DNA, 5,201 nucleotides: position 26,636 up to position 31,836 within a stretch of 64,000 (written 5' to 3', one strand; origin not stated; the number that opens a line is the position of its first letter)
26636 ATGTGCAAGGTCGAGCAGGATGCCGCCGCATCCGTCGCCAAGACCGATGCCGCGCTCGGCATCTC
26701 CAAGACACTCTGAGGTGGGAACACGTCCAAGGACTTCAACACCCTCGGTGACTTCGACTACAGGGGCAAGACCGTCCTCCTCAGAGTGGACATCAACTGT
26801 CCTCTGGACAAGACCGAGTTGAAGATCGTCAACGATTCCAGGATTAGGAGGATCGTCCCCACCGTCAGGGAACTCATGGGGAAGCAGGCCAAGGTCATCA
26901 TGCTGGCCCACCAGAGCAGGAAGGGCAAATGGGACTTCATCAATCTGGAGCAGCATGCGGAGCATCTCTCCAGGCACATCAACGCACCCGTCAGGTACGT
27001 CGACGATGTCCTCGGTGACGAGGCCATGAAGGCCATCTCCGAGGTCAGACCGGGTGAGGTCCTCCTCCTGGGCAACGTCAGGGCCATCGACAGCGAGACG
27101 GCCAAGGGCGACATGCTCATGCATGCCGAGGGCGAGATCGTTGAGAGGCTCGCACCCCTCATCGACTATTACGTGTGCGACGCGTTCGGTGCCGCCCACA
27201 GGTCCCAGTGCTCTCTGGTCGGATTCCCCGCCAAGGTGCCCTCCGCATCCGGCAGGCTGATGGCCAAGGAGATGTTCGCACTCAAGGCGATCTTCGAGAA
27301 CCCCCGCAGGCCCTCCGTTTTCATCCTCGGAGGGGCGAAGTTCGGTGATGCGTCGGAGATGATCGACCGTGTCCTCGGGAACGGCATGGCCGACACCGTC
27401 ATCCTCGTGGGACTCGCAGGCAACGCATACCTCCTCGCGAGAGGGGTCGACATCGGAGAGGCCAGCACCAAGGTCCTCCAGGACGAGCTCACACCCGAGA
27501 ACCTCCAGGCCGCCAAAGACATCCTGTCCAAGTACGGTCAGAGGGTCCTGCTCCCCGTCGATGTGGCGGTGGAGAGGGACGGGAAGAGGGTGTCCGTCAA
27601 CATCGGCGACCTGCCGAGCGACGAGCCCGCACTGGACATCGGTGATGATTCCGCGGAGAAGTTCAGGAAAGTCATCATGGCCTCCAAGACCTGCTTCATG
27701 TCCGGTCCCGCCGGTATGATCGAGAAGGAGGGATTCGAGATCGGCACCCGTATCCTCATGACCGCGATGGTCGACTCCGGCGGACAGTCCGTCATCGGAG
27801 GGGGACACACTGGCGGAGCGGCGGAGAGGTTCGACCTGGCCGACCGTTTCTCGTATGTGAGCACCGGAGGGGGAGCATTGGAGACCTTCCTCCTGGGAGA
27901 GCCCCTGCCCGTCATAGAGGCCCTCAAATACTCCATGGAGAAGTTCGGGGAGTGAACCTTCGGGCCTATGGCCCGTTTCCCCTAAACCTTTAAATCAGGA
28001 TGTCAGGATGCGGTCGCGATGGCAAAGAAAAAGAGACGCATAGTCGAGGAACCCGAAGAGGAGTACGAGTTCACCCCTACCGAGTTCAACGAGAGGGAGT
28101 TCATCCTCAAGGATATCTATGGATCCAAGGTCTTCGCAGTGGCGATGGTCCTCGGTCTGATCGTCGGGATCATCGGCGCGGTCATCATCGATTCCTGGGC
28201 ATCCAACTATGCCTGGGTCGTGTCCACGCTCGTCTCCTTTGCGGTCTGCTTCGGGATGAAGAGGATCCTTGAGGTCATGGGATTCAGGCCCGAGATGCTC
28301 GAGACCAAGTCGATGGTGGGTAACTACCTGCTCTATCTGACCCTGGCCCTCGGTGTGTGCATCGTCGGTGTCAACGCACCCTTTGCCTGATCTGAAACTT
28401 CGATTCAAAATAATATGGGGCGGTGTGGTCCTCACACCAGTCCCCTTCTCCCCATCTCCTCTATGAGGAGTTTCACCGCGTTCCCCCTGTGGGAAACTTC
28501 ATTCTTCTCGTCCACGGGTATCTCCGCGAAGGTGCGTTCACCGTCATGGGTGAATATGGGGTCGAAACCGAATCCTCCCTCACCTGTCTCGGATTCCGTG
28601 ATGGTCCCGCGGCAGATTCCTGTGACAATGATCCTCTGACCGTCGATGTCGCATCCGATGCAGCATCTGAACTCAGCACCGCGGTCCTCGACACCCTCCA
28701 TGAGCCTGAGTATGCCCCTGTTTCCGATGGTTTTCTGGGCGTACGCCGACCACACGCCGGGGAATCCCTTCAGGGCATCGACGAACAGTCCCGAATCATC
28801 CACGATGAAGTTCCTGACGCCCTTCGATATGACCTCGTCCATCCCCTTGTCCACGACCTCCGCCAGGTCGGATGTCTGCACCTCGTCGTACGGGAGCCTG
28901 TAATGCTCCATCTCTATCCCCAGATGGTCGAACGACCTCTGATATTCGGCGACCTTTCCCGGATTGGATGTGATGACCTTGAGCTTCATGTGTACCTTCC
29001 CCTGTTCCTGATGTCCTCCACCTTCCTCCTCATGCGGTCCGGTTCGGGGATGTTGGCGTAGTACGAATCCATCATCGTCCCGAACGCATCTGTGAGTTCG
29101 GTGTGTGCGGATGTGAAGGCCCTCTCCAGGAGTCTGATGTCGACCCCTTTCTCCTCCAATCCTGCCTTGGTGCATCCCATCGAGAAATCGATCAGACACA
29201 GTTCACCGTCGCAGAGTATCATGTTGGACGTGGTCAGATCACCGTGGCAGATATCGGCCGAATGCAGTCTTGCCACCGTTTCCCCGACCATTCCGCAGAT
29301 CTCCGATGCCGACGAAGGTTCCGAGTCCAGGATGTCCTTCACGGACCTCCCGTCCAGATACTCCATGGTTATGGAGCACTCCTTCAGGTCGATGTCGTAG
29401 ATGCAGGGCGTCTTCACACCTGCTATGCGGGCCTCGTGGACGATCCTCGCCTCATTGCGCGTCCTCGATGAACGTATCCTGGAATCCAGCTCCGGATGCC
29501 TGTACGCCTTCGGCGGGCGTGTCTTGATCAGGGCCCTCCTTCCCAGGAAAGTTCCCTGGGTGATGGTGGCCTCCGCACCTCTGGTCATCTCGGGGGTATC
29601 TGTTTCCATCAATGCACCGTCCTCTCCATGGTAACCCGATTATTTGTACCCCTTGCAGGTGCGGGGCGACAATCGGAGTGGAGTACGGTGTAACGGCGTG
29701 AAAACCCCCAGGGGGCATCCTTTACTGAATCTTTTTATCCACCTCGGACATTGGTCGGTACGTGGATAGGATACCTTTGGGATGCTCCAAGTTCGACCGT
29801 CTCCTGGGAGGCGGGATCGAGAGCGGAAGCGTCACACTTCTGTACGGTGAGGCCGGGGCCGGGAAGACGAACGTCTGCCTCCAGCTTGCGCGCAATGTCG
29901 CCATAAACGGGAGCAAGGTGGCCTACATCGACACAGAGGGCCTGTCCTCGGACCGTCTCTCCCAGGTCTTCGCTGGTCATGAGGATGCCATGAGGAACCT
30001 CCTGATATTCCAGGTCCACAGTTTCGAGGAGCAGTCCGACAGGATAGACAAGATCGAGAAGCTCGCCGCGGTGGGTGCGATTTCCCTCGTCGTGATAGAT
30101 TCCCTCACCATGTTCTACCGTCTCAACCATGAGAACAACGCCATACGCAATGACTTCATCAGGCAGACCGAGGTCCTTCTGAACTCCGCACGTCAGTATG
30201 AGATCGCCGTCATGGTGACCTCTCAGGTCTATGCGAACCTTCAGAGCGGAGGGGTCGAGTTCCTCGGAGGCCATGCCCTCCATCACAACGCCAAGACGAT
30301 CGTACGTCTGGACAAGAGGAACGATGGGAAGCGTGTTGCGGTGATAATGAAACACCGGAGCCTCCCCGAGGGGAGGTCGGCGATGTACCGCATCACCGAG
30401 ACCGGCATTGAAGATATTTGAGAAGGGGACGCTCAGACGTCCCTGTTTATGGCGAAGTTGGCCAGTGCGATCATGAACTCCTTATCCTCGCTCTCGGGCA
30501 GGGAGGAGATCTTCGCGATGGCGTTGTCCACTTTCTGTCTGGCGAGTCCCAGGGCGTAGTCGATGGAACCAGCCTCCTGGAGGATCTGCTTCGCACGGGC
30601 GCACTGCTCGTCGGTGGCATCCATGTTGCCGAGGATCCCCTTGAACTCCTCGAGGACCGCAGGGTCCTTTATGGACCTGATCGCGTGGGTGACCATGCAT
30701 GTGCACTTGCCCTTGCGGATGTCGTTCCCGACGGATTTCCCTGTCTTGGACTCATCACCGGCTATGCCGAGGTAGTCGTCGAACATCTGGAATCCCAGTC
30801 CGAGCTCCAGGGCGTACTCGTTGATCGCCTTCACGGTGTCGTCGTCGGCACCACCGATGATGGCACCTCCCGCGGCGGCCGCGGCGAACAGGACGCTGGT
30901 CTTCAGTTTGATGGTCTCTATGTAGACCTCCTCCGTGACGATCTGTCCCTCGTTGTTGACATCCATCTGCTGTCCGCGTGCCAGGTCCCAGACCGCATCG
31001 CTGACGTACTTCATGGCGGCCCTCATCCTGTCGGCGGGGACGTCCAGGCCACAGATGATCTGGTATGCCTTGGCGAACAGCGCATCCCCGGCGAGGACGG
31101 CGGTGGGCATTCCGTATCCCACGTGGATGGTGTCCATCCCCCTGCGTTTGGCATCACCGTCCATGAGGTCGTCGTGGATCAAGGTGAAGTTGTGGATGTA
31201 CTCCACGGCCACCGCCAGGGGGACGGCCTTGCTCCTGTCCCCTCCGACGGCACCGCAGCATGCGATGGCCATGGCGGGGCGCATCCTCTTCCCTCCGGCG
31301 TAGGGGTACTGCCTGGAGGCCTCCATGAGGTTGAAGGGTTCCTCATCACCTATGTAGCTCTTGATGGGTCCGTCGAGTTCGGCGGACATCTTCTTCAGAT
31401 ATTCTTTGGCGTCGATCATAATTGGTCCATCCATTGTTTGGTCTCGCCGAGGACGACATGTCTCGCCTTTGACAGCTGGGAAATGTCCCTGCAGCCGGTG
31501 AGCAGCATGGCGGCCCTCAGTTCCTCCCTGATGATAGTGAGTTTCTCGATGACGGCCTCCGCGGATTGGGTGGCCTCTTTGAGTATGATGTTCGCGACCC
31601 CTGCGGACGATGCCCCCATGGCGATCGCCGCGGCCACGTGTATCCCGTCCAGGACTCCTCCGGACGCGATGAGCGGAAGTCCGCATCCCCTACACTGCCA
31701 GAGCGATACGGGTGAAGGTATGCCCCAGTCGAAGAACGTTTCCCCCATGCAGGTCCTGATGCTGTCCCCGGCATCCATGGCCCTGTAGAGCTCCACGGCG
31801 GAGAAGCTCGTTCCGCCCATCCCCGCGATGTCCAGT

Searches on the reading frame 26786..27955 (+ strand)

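Call 63: search_protein_families(library=pfam, proteins=[window:26786-27955:+], max_evalue=0.001)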
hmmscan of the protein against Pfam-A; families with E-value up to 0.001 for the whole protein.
window:26786-27955:+ (389 aa): 1 family
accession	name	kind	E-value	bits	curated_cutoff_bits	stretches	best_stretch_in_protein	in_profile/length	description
PF00162.24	PGK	-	4.3e-104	349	27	1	1-371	15-378/379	Phosphoglycerate kinase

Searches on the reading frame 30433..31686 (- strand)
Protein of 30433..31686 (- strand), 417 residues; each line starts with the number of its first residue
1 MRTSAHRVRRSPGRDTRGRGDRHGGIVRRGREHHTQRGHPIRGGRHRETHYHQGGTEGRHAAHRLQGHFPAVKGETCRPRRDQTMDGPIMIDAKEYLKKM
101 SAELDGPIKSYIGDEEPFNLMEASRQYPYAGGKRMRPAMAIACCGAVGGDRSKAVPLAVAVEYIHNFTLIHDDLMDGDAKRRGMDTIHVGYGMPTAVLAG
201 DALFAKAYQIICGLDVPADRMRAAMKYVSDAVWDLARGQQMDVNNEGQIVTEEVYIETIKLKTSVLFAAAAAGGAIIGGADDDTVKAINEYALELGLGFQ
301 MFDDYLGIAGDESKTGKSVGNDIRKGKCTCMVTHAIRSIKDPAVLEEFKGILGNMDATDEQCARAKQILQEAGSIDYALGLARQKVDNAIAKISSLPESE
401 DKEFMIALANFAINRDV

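Call 63: search_protein_families(library=pfam, proteins=[window:30433-31686:-], max_evalue=0.001)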
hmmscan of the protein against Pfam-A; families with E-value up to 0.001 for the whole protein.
window:30433-31686:- (417 aa): 1 family
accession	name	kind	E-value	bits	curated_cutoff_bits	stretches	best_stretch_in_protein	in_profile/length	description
PF00348.22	polyprenyl_synt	-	1.2e-64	218.4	27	1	121-365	5-247/251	Polyprenyl synthetase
